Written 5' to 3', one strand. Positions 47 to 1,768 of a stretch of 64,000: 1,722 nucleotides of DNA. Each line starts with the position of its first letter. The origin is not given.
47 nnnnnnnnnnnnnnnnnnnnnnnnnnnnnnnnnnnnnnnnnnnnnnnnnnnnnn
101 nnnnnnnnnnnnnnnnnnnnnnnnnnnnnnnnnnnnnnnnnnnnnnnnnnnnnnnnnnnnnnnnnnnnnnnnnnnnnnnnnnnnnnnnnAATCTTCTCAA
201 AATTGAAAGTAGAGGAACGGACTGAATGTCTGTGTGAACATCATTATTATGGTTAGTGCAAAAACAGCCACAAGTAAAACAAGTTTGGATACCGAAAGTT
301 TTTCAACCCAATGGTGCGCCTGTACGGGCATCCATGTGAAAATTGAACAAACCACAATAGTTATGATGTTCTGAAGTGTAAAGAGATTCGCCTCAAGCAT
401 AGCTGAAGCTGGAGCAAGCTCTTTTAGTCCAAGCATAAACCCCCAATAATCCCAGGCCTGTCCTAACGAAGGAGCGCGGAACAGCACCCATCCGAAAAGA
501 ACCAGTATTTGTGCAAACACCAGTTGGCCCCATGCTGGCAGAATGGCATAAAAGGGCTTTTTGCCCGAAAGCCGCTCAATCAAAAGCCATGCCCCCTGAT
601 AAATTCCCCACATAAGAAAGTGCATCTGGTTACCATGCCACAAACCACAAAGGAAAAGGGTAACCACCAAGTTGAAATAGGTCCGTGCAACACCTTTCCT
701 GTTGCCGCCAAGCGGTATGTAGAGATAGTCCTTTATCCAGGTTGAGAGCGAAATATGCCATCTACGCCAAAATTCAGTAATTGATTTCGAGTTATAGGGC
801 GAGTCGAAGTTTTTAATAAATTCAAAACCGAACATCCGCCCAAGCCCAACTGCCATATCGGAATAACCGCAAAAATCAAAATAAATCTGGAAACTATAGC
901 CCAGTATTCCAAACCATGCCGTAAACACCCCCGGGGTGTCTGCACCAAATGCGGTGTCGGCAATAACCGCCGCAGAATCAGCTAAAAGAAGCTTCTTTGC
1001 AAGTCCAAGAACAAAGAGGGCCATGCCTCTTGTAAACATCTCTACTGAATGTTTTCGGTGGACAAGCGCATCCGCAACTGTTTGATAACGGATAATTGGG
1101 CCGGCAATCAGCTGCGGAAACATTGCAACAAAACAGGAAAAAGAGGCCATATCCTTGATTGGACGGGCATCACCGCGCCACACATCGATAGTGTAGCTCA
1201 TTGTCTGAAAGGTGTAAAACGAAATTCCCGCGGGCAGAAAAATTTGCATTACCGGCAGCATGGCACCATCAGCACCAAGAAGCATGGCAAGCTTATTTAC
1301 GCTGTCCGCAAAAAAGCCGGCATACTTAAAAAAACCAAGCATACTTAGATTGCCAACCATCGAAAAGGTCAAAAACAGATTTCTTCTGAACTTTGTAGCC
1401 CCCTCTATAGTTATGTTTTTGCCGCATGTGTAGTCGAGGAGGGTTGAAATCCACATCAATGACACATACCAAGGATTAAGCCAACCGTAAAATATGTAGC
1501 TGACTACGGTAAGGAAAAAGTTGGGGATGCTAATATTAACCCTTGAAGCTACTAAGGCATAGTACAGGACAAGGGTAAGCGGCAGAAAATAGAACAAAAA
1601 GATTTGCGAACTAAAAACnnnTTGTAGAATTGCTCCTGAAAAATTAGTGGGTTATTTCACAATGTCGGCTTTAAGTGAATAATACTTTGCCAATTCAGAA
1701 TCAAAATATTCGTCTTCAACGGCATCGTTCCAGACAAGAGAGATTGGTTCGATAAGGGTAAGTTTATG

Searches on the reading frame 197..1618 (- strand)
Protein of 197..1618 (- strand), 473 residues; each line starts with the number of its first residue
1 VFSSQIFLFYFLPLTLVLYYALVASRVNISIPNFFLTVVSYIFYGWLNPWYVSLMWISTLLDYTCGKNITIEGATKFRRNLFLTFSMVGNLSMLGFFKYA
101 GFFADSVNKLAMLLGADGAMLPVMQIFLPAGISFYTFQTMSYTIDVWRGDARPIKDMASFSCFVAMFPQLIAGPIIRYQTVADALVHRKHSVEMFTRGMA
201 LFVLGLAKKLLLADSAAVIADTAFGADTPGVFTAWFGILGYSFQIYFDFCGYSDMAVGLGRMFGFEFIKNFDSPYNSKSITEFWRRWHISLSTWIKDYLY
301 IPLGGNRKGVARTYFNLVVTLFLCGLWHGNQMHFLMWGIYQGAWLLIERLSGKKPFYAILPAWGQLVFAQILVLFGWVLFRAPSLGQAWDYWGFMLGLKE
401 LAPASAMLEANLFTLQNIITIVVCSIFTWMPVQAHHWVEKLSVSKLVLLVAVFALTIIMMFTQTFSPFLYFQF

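Call 48: search_protein_families(library=pfam, proteins=[window:197-1618:-], max_evalue=0.0001)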
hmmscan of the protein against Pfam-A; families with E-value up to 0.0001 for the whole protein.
window:197-1618:- (473 aa): 1 family
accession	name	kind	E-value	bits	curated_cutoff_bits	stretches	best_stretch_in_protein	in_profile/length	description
PF03062.24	MBOAT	-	1.8e-27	96.9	27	1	158-350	82-296/337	MBOAT, membrane-bound O-acyltransferase family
